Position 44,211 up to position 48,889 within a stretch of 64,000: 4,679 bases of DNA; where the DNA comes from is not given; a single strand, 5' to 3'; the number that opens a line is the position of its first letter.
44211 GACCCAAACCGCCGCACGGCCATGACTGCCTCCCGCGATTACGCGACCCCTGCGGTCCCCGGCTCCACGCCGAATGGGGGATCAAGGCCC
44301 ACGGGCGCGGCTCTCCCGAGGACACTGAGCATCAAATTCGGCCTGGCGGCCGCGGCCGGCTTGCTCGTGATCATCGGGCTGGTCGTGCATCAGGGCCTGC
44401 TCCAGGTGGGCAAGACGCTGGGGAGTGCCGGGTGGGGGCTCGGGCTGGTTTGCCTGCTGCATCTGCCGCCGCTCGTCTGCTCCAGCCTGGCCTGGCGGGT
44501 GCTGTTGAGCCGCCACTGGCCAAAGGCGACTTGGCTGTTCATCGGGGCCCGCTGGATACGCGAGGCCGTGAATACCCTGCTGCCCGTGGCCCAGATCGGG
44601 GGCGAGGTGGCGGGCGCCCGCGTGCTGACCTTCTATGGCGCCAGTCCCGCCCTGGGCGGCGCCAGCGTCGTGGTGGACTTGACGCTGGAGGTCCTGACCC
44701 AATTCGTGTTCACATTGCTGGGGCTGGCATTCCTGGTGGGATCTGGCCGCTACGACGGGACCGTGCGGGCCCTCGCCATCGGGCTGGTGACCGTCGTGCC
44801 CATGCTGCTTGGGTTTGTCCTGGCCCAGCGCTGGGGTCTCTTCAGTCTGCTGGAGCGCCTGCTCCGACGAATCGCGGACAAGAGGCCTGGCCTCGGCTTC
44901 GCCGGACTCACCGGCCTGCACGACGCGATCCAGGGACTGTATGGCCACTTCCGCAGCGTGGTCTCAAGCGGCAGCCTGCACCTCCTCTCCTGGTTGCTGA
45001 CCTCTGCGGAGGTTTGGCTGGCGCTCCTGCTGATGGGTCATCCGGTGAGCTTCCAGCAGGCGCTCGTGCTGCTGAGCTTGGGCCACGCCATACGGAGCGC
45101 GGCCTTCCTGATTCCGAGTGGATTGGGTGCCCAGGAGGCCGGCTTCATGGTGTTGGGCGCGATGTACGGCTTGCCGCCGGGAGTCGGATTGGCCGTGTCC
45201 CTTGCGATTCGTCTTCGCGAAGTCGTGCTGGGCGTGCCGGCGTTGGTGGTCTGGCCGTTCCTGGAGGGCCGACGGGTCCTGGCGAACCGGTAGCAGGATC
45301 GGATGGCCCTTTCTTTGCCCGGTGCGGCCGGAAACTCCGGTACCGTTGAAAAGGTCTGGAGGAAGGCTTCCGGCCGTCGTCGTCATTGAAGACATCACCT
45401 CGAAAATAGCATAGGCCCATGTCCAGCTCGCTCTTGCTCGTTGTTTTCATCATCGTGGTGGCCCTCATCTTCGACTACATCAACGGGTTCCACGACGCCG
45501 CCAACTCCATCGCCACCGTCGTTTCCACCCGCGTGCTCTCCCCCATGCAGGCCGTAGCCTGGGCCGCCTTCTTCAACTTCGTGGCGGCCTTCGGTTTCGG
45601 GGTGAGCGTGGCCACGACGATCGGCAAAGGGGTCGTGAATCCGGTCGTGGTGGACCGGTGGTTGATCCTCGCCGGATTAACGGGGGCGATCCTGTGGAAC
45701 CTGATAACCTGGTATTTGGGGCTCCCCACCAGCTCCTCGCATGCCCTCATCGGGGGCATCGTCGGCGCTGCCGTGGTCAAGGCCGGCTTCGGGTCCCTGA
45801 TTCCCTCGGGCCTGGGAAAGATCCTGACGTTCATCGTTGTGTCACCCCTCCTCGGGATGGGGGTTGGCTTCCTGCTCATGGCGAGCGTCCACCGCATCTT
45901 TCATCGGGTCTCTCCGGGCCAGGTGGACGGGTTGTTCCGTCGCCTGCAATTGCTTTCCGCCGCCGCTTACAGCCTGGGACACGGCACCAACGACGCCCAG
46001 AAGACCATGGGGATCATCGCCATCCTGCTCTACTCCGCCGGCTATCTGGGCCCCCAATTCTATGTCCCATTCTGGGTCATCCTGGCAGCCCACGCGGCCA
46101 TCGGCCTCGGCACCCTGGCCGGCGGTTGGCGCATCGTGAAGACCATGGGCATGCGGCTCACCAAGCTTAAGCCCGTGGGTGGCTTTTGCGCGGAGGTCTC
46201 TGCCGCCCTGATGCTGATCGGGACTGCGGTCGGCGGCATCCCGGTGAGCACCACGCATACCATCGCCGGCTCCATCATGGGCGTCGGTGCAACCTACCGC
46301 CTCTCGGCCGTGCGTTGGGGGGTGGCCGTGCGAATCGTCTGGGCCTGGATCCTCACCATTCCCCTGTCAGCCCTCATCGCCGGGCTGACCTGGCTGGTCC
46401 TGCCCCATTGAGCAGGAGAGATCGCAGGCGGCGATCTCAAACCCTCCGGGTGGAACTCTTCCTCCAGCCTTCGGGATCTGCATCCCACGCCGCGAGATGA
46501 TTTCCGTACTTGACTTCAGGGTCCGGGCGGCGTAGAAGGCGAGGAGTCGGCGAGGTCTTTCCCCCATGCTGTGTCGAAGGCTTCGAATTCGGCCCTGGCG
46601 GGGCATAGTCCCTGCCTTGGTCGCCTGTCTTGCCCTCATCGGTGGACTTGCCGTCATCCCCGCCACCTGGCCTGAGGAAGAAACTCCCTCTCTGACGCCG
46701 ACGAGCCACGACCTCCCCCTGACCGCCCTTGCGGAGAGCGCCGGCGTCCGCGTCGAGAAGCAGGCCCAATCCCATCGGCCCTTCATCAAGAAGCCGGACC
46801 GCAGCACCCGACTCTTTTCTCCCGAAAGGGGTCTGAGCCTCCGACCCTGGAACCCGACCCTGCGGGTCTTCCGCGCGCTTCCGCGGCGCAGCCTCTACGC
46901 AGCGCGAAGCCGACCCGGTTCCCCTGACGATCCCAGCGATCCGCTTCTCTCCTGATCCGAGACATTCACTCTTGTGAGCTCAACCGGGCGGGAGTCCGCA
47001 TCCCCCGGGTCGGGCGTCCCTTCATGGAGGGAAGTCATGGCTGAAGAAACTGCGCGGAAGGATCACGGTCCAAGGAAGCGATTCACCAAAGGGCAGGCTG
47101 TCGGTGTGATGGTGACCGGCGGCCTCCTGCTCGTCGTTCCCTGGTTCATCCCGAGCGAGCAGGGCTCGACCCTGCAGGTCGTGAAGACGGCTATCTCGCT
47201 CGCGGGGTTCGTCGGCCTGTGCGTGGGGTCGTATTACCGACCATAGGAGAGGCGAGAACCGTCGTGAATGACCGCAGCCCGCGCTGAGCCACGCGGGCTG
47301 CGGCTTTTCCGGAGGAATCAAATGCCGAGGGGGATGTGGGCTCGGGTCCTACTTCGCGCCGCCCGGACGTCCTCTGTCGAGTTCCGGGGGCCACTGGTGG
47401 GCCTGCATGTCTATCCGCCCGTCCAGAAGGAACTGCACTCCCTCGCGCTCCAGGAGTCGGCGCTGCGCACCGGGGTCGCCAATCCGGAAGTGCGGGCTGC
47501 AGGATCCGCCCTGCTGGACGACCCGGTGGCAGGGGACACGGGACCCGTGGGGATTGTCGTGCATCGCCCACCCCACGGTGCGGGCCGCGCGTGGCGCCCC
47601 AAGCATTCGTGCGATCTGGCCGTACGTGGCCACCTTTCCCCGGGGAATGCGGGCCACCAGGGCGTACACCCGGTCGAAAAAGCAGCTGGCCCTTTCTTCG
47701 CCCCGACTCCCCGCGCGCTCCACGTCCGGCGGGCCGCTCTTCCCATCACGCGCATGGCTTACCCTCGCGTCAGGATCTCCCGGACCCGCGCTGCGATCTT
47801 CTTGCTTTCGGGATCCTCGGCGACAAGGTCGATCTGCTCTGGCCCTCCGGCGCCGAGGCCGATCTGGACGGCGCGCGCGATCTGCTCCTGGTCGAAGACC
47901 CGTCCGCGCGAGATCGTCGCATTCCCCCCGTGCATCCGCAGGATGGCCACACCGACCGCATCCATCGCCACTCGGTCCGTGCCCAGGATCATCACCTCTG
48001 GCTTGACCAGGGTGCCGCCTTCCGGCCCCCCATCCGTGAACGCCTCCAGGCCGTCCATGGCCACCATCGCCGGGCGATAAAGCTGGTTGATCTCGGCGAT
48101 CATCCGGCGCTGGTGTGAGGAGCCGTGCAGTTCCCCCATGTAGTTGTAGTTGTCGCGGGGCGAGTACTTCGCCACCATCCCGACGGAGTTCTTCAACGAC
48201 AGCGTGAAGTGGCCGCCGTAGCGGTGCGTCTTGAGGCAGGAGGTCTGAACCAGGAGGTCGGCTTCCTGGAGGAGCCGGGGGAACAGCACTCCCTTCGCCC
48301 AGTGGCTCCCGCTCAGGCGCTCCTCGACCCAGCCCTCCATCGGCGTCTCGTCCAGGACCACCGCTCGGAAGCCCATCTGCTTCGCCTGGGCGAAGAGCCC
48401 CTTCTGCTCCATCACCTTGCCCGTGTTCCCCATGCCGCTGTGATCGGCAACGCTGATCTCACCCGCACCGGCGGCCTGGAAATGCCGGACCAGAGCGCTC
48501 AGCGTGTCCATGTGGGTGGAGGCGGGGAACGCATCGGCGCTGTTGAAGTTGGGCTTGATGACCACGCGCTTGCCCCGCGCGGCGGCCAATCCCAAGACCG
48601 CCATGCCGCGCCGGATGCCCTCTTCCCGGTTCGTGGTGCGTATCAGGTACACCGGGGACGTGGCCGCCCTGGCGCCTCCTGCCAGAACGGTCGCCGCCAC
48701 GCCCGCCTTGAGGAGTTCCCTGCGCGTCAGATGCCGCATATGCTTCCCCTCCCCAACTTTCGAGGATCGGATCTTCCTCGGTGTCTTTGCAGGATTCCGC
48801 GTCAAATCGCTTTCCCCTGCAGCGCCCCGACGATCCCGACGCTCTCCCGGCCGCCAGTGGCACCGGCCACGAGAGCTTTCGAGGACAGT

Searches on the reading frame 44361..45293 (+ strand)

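Call 52: search_protein_families(library=pfam, max_evalue=0.00001, proteins=[window:44361-45293:+])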
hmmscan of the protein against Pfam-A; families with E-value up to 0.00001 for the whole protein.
window:44361-45293:+ (310 aa): 1 family
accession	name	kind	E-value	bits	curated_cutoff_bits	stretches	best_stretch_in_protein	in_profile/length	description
PF03706.18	LPG_synthase_TM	-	4.4e-24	85.9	33.4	1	3-290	7-297/302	Lysylphosphatidylglycerol synthase TM region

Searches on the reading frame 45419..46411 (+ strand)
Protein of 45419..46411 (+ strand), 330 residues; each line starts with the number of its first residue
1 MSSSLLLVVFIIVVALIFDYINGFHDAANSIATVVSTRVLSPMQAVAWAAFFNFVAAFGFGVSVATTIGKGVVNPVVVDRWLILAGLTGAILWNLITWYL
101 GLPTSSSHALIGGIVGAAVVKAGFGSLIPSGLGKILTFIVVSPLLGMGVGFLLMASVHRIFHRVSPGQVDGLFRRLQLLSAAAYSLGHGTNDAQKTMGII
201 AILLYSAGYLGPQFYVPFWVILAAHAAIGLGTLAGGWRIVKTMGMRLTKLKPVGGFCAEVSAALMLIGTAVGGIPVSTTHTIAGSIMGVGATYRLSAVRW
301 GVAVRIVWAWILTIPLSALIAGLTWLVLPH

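Call 52: search_protein_families(library=pfam, max_evalue=0.00001, proteins=[window:45419-46411:+])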
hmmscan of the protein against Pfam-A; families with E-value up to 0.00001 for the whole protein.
window:45419-46411:+ (330 aa): 1 family
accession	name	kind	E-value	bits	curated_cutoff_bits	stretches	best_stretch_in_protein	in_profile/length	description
PF01384.25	PHO4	-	5.3e-96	322.1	33.7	1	22-321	1-350/350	Phosphate transporter family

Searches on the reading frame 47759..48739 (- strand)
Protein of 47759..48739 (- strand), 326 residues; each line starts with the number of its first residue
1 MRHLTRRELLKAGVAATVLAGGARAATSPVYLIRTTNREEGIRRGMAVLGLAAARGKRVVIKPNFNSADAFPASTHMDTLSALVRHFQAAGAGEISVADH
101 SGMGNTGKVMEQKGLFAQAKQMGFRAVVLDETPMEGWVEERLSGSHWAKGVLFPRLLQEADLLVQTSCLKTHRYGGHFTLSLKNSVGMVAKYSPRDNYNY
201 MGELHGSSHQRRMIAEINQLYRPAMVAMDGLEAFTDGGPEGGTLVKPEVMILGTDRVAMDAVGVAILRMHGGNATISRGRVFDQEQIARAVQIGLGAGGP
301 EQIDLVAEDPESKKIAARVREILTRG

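Call 53: search_protein_families(library=pfam, max_evalue=0.00001, proteins=[window:47759-48739:-])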
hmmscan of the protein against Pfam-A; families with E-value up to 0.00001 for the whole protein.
window:47759-48739:- (326 aa): 1 family
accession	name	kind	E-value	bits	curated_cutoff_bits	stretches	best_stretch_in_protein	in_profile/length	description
PF04015.17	DUF362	-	5.4e-39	134.8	24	1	59-264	1-199/200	Domain of unknown function (DUF362)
